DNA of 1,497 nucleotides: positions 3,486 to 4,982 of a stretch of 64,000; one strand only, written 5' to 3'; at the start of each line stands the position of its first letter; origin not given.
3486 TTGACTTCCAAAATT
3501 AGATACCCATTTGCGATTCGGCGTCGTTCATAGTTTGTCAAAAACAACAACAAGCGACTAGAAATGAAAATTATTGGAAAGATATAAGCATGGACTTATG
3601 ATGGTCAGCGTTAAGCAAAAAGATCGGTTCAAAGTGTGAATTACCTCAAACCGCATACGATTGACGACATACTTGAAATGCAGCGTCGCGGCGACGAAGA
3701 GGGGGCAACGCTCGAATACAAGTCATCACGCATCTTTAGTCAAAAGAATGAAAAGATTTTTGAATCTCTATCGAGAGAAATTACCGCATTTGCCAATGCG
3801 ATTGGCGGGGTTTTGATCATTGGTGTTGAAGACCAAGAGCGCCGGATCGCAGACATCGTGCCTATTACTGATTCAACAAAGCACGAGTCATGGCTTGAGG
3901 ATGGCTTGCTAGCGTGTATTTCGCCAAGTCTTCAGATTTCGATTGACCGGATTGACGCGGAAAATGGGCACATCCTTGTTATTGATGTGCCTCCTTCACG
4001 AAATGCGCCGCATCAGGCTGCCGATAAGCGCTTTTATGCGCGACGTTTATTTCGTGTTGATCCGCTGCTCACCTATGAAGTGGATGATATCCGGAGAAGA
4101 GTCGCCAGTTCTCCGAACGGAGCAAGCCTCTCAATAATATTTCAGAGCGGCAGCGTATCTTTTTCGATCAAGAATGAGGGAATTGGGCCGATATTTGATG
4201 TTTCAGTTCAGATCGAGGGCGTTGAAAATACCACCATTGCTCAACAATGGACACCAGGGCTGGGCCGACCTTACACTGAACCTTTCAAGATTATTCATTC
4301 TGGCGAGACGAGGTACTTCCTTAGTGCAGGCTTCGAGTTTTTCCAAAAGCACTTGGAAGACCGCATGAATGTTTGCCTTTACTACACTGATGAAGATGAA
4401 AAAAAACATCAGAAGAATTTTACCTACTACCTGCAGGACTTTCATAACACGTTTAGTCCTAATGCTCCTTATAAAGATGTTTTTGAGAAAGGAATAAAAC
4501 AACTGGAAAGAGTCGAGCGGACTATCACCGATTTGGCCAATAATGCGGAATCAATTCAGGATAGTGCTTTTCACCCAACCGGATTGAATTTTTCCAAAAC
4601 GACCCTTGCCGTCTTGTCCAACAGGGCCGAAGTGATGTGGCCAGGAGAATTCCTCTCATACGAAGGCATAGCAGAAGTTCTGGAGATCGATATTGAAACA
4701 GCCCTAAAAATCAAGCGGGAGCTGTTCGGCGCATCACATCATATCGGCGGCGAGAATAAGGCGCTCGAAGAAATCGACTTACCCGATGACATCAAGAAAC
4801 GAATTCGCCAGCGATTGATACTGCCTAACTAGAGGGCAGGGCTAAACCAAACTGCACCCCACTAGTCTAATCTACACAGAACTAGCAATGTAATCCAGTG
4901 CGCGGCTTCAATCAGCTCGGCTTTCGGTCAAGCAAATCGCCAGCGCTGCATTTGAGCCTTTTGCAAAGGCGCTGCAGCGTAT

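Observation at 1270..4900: AT-rich accessory island: Hint protein, tail-anchored LRAT-like enzyme, tail-anchored HTH and an AlbA_2/Schlafen-like protein (best candidate for an undescribed conflict system)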

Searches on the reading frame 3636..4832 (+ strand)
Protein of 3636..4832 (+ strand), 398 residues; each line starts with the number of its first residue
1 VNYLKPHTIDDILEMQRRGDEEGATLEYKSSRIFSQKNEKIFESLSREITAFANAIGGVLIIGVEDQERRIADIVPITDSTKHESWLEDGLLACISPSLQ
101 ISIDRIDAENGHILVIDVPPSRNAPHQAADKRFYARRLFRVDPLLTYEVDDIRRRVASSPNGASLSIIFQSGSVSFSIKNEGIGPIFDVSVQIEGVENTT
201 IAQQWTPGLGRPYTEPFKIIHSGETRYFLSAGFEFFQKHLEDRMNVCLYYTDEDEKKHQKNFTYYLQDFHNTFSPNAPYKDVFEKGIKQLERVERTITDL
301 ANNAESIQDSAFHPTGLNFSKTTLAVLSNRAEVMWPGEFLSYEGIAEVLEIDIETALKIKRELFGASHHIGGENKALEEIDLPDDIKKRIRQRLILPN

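Call 3: search_protein_families(library=pfam, proteins=[window:3636-4832:+], max_evalue=1)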
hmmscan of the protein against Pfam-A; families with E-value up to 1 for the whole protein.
window:3636-4832:+ (398 aa): 4 families
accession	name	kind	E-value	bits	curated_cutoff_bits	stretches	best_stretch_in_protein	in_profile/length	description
PF04326.19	SLFN_AlbA_2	-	5.1e-20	72.6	25.3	1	22-137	1-110/118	Schlafen, AlbA_2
PF14173.11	ComGG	-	0.1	13.5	25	1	136-194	12-70/95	ComG operon protein 7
PF23355.1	IFT52_GIFT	-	0.1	12.1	27.2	1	219-274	49-104/246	IFT52 GIFT domain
PF05133.19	SPP1_portal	-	0.14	11.5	25.5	1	273-327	193-247/416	Phage portal protein, SPP1 Gp6-like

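Call 4: search_protein_families(library=padloc, proteins=[window:3636-4832:+], max_evalue=1)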
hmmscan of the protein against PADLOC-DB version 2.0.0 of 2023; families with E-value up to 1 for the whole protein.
window:3636-4832:+ (398 aa): 0 families

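Call 16: find_encoding_contigs(protein=window:3636-4832:+, flank=10000, max_places=10)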
Protein window:3636-4832:+ (398 aa): 1 contig read that carries it; 1 place shown.
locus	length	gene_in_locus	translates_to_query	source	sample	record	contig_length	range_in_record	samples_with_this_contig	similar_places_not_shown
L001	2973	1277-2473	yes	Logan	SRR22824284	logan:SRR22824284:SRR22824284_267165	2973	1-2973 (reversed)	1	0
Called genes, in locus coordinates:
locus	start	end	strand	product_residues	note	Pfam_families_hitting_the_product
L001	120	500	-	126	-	-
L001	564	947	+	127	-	PF01381:HTH_3 (weak), PF13443:HTH_26 (weak)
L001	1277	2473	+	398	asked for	PF04326:SLFN_AlbA_2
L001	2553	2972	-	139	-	?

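Call 17: find_homologous_proteins(query=window:3636-4832:+)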
Query window:3636-4832:+ (398 aa): 59 proteins with E <= 0.001 among 4860 candidates.
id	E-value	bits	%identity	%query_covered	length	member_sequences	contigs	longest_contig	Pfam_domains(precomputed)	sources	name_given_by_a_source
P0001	4.2e-265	897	100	100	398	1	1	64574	PF04326.20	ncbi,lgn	ncbi:MAG: ATP-binding protein [Pseudomonadota bacterium]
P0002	1.5e-204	697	76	100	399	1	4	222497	PF04326.20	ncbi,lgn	-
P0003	1.4e-200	684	74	100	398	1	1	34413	PF04326.20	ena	-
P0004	9.2e-191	652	71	99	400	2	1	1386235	PF04326.20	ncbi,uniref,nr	ncbi:ATP-binding protein [Mesorhizobium sophorae]|uniref:ATP-binding protein n=1 Tax=Mesorhizobium s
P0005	1.3e-186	638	68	100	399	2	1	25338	PF04326.20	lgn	-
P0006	1.8e-186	638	69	100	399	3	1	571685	PF04326.20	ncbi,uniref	ncbi:ATP-binding protein [Mesorhizobium sp. M1423]|uniref:AlbA family DNA-binding domain-containing 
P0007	2.5e-180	618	66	100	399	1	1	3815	PF04326.20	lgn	-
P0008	3.9e-180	617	66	100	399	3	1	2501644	PF04326.20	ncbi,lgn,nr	ncbi:ATP-binding protein [Rhodobacteraceae bacterium LMO-12]|nr:ATP-binding protein [Rhodobacteracea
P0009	4.2e-171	587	62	100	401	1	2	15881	PF04326.20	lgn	-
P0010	2.2e-167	575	62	100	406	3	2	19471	PF04326.20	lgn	-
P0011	1.6e-166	572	60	100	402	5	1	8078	PF04326.20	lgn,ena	-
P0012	3.1e-165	568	61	100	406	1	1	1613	PF04326.20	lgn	-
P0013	4.1e-165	568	61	99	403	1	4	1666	PF04326.20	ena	-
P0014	1.5e-164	566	61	100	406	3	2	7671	PF04326.20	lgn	-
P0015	2.3e-164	565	61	100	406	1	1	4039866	PF04326.20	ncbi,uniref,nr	ncbi:ATP-binding protein [Paroceanicella profunda]|uniref:ATP-binding protein n=1 Tax=Paroceanicella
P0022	5.4e-159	548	59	100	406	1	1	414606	PF04326.20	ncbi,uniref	ncbi:helix-turn-helix domain-containing protein [Methylopila henanensis]|uniref:Helix-turn-helix dom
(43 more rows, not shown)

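Call 19: find_related_loci(query=A2, collection=genome_contigs, flank=10000)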
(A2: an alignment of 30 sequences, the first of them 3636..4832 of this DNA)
Query A2 (398 aa) in genome_contigs; peptide patterns used: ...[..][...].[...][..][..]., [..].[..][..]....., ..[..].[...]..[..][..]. (x = any residue, [..] = any of these).
78 stretches matched a pattern; 55 encode a relative of the query (tblastn E <= 1e-3); 54 distinct loci.
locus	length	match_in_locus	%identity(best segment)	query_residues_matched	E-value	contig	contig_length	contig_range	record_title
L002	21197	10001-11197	76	1-398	0e+0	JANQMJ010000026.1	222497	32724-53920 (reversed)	MAG: Parvularculaceae bacterium isolate PL25a_bin.97 k99_4038140, whole genome shotgun sequence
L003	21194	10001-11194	59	1-397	4e-167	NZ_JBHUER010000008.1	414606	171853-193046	Methylopila henanensis strain CGMCC 1.10703 platanus_K_25_97_8, whole genome shotgun sequence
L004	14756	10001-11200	47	1-398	5e-125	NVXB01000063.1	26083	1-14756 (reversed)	MAG: Hyphomicrobiales bacterium isolate NORP22 Contig_source1382A_4275, whole genome shotgun sequence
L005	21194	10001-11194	71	1-396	0e+0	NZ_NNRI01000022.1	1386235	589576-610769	Mesorhizobium sophorae strain ICMP 19535 contig22, whole genome shotgun sequence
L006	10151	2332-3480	31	21-397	3e-24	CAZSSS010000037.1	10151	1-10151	MAG TPA_asm: uncultured Rhodobacterales bacterium isolate binchicken_co67_88 genome assembly, contig: NODE_7297_length_1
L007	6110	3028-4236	27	1-397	3e-22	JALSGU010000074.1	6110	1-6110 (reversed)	MAG: Rhodobacteraceae bacterium isolate 354-166_maxbin2_scaf2bin.140 354-166_scaffold_1807_c1, whole genome shotgun sequ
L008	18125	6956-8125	29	6-396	3e-24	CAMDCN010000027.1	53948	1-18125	MAG: Candidatus Sulfopaludibacter sp. SbA3 isolate MiH-16apr19-209 genome assembly, contig: MiH-16apr19-C836, whole geno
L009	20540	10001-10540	32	3-182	9e-20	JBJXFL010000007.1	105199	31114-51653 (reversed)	MAG: Bryobacteraceae bacterium isolate F1F2.bin.453 k127_4079245, whole genome shotgun sequence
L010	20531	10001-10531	28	6-182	3e-19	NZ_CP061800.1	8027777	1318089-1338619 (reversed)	Desulfonema magnum strain 4be13 chromosome, complete genome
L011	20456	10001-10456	35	4-155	5e-19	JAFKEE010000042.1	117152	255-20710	MAG: Acidobacteria bacterium isolate SCN18_31_3_15_R4_B_62_15 SCN18_31_3_15_R4_B_scaffold_242, whole genome shotgun sequ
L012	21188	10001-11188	24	4-397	1e-18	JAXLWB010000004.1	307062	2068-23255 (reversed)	MAG: Caldilineaceae bacterium isolate STL-CHL12 C1.208.fa-4, whole genome shotgun sequence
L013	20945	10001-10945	23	6-311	2e-17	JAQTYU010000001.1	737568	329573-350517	MAG: Thiotrichaceae bacterium isolate STC_44 NODE_8_length_737568_cov_170.106179_Sandtown_C, whole genome shotgun sequen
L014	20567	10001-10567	31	6-193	3e-17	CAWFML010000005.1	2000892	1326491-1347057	MAG: Pyrinomonadaceae bacterium isolate MFD01916.bin.1.104 genome assembly, contig: contig_941, whole genome shotgun seq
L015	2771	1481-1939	34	8-158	2e-17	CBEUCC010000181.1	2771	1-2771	MAG TPA_asm: uncultured Thermoplasmata archaeon isolate SRR19160658_concoct_66 genome assembly, contig: ERZ26800495.1322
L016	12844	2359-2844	36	10-170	1e-16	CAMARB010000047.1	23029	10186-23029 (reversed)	MAG: Chthoniobacter flavus isolate MaE-09apr19-178 genome assembly, contig: MaE-09apr19-C2544, whole genome shotgun sequ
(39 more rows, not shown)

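Call 48: find_encoding_contigs(protein=P0004, flank=7000, max_places=2)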
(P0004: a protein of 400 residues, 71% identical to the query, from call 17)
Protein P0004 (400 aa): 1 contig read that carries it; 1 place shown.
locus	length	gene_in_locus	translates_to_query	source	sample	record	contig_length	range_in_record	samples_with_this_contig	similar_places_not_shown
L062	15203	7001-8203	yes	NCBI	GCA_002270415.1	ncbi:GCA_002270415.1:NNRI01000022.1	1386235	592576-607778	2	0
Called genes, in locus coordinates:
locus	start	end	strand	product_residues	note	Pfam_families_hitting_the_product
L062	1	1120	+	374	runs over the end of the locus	-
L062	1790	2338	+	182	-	-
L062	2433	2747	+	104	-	-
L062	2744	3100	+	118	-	-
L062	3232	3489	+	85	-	-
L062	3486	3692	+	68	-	-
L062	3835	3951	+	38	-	-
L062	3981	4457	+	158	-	-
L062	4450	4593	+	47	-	-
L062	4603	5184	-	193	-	-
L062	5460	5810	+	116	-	PF11171:DUF2958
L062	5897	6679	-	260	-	-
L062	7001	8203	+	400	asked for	PF04326:SLFN_AlbA_2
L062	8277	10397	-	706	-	-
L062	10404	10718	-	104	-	-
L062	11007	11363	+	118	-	-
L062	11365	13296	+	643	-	PF03389:MobA_MobL, PF18821:LPD7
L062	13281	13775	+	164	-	-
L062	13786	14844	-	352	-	-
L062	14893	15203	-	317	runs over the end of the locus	-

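Call 49: find_encoding_contigs(protein=P0008, flank=7000, max_places=2)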
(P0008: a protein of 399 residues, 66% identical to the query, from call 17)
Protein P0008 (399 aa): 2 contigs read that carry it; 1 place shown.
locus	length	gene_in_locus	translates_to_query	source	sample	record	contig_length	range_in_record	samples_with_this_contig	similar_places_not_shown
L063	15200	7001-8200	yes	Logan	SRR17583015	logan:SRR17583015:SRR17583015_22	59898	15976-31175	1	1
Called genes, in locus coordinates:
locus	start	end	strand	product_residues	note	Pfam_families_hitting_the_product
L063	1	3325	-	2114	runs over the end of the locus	PF24883:NPHP3_N (faint), PF05729:NACHT (faint)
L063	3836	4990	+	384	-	-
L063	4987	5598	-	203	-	-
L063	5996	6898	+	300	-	PF08401:ArdcN, PF18818:MPTase-PolyVal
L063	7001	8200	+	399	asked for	PF04326:SLFN_AlbA_2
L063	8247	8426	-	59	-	-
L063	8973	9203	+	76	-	-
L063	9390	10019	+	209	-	-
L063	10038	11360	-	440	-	PF03432:Relaxase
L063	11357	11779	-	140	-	-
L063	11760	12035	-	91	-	-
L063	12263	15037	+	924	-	PF00384:Molybdopterin, PF01568:Molydop_binding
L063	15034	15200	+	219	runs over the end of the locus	PF13237:Fer4_10 (weak), PF13237:Fer4_10 (weak), PF13247:Fer4_11, PF25160:LdpA_Fe-S-bd (weak), PF12838:Fer4_7 (weak), PF00037:Fer4, PF12797:Fer4_2 (weak), PF12837:Fer4_6 (weak), +3 more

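Call 50: find_encoding_contigs(protein=P0002, flank=7000, max_places=2)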
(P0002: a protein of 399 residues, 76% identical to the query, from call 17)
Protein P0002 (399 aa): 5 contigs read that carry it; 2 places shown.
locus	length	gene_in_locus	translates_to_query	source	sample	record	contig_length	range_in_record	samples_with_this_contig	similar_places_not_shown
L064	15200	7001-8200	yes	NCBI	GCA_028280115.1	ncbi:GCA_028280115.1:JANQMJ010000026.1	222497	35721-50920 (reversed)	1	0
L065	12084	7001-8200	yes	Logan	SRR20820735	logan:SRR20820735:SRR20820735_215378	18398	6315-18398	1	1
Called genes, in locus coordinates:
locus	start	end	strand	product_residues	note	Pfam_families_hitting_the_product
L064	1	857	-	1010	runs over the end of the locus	-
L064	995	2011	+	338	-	PF04321:RmlD_sub_bind, PF01370:Epimerase (weak)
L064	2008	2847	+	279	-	PF01261:AP_endonuc_2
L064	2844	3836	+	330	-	-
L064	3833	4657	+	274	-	PF00535:Glycos_transf_2 (weak)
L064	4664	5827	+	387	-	PF07992:Pyr_redox_2 (faint), PF01266:DAO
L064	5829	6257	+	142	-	PF04138:GtrA_DPMS_TM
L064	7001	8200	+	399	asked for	PF04326:SLFN_AlbA_2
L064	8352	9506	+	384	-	PF01070:FMN_dh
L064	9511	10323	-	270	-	PF11716:MDMPI_N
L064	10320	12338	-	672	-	PF00289:Biotin_carb_N, PF02786:CPSase_L_D2, PF02222:ATP-grasp, PF07478:Dala_Dala_lig_C, PF02785:Biotin_carb_C, PF25919:BSH_CusB (faint), PF00364:Biotin_lipoyl, PF25917:BSH_RND (weak), +1 more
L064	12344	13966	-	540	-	PF01039:Carboxyl_trans, PF03255:ACCA (weak)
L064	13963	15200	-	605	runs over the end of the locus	PF07287:AtuA, PF23544:AtuA_ferredoxin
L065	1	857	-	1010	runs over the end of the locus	-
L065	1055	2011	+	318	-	PF04321:RmlD_sub_bind, PF01370:Epimerase (weak)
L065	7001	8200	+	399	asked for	PF04326:SLFN_AlbA_2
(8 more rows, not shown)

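Call 55: search_solved_structures(query=A2, max_evalue=1, show_alignments=2)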
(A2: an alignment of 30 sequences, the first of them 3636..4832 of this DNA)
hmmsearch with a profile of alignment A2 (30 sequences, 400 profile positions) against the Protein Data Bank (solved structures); distinct sequences matched with E-value up to 1: 17.
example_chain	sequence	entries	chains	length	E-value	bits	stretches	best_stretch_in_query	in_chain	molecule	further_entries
7lrc_A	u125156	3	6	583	0.00015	23.9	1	35-69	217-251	Schlafen family member 12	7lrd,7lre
7eg0_B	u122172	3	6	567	0.00018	23.7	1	36-69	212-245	Schlafen family member 12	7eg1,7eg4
5yd0_A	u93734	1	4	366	0.0016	20.5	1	21-72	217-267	Schlafen 8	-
9ylu_A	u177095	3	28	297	0.0021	20.1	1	45-128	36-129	CbCash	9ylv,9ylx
9nyy_A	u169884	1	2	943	0.0029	19.7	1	21-89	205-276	Protein SLFN14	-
9jr9_A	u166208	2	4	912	0.017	17.2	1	36-89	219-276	Protein SLFN14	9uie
9jn9_A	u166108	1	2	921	0.028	16.5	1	39-89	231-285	Protein SLFN14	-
8a3k_UNK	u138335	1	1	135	0.099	14.6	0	280-309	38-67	sc-apCC-4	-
7fex_A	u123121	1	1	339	0.1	14.6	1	22-92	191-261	SLFN11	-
7zel_A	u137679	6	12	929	0.29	13.1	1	22-89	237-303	Schlafen family member 11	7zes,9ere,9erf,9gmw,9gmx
9erd_A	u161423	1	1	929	0.3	13.1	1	22-89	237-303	Schlafen family member 11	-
3lmm_A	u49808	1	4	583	0.36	12.8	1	41-97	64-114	Uncharacterized protein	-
7zep_A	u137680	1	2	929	0.55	12.2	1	38-89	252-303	Schlafen family member 11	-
7cux_A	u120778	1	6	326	0.69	11.9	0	39-71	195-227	Schlafen family member 5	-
7q3z_B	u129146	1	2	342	0.77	11.7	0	39-71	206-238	Schlafen family member 5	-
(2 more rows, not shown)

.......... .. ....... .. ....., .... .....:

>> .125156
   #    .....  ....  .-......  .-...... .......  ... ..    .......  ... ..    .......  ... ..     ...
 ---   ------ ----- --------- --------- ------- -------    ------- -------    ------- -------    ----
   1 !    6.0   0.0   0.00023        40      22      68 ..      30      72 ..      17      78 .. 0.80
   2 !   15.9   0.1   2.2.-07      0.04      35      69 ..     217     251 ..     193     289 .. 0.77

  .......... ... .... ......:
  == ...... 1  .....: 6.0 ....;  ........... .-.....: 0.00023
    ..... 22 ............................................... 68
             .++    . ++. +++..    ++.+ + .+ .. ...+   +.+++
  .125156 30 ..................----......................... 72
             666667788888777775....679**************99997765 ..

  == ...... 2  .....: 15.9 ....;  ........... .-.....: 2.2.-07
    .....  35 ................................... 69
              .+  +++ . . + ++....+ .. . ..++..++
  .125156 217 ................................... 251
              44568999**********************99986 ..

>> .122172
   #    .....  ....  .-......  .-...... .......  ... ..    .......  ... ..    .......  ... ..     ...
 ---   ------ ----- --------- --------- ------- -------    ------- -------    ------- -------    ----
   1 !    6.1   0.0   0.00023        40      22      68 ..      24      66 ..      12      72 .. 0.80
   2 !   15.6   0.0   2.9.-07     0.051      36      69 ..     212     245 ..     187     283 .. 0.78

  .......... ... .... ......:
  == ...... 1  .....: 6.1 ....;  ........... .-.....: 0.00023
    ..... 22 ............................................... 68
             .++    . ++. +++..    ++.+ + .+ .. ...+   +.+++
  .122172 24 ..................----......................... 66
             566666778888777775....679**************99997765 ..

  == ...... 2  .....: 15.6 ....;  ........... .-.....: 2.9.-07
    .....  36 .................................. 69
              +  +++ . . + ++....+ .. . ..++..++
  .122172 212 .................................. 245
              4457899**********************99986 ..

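Call 57: predict_structure(alignment_id=A2)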
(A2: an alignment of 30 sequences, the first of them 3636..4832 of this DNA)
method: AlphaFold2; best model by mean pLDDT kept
length: 398 residues; sequences in the alignment: 30
mean_pLDDT: 75.1   pTM: 0.36
mean pLDDT of the five models: 75.1, 74.9, 72.6, 71.8, 70.7
residues with pLDDT >= 90: 53; 70-90: 228; 50-70: 62; < 50: 55
segments of 3 or more residues with pLDDT < 50: 124-144, 151-159, 273-281, 302-310
pLDDT, mean of each block of 10 residues (from residue 1): 79 90 85 87 85 79 87 89 87 71 89 89 45 40 47 47 75 79 80 88 79 83 80 84 87 84 77 42 60 70 45 52 58 75 83 88 82 85 90 82
secondary structure, 60 per line:
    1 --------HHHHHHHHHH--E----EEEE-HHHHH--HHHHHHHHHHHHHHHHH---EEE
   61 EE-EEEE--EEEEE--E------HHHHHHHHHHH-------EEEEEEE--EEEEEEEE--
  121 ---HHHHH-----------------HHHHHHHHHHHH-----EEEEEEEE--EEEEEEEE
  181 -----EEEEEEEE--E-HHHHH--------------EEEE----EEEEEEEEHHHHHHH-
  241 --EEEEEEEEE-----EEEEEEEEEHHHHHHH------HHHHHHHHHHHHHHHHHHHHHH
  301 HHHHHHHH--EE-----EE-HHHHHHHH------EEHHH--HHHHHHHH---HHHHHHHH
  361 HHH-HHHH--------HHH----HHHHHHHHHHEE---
elements in order: H9-18 E26-29 H31-35 H38-54 E58-62 E64-67 E70-74 H84-94 E102-108 E111-118 H124-128 H146-157 E163-170 E173-180 E186-193 H198-202 E217-220 E225-232 H233-239 E243-251 E257-265 H266-272 H279-308 H321-328 H342-349 H353-363 H365-368 H384-393

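Call 62: fold_search(model_id=the predicted structure, library=pdb)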
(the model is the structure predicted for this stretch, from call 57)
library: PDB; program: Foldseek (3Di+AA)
matches with E <= 10: 1139; with E <= 0.001: 29
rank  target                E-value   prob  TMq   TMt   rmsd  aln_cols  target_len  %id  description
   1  5yd0_A                4.3e-06  1.00  0.21  0.25   3.3       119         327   24  Crystal structure of Schlafen 13 (SLFN13) N'-domain (released 2018-03-28)
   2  5yd0_D                1.5e-05  1.00  0.21  0.25   3.8       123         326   24  Crystal structure of Schlafen 13 (SLFN13) N'-domain (released 2018-03-28)
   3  7zep_A                3.7e-05  1.00  0.20  0.10   4.3       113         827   18  Human SLFN11 E209A dimer (released 2022-09-28)
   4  5yd0_B                4.1e-05  1.00  0.21  0.25   3.3       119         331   24  Crystal structure of Schlafen 13 (SLFN13) N'-domain (released 2018-03-28)
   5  7ppj                  4.4e-05  1.00  0.22  0.14   3.3       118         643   17  human SLFN5 (released 2022-01-26)
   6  9uie_B                4.4e-05  1.00  0.21  0.10   6.6       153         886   20  Electronic microscopy structure of human schlafen14-E211A dimer in complex with dsRNA (released 2025-08-06)
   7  7q3z_B                9.0e-05  1.00  0.21  0.27   3.1       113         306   16  DNA/RNA binding protein (released 2022-01-26)
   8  7zel_A                9.5e-05  1.00  0.19  0.10   3.5       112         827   20  Human SLFN11 dimer apoenzyme (released 2022-09-28)
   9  9erd                  1.1e-04  1.00  0.18  0.10   4.3       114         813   19  Human SLFN11 S753D monomer (released 2024-12-11)
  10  9jr9_B                1.1e-04  1.00  0.20  0.10  23.8       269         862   12  Electronic microscopy structure of human schlafen14-E211A dimer (released 2025-08-06)
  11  7eg0_B                1.1e-04  1.00  0.20  0.14   3.5       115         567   21  Cryo-EM structure of anagrelide-induced PDE3A-SLFN12 complex (released 2021-09-29)
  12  7q3z_A                1.3e-04  1.00  0.21  0.26   3.2       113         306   17  DNA/RNA binding protein (released 2022-01-26)
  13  6rr9                  1.4e-04  1.00  0.20  0.25   3.4       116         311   16  DNA/RNA binding protein (released 2020-07-08)
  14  7fex                  1.5e-04  1.00  0.19  0.24   3.6       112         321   23  Crystal structure of Sus scrofa Schlafen11 N-terminal domain (2.69 A) (released 2023-06-07)
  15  2kyy_MODEL_1_A        2.5e-04  1.00  0.22  0.49   6.3       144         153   19  Solution NMR Structure of the N-terminal Domain of Putative ATP-dependent DNA Helicase RecG-related Protein fr (released 2010-08-11)
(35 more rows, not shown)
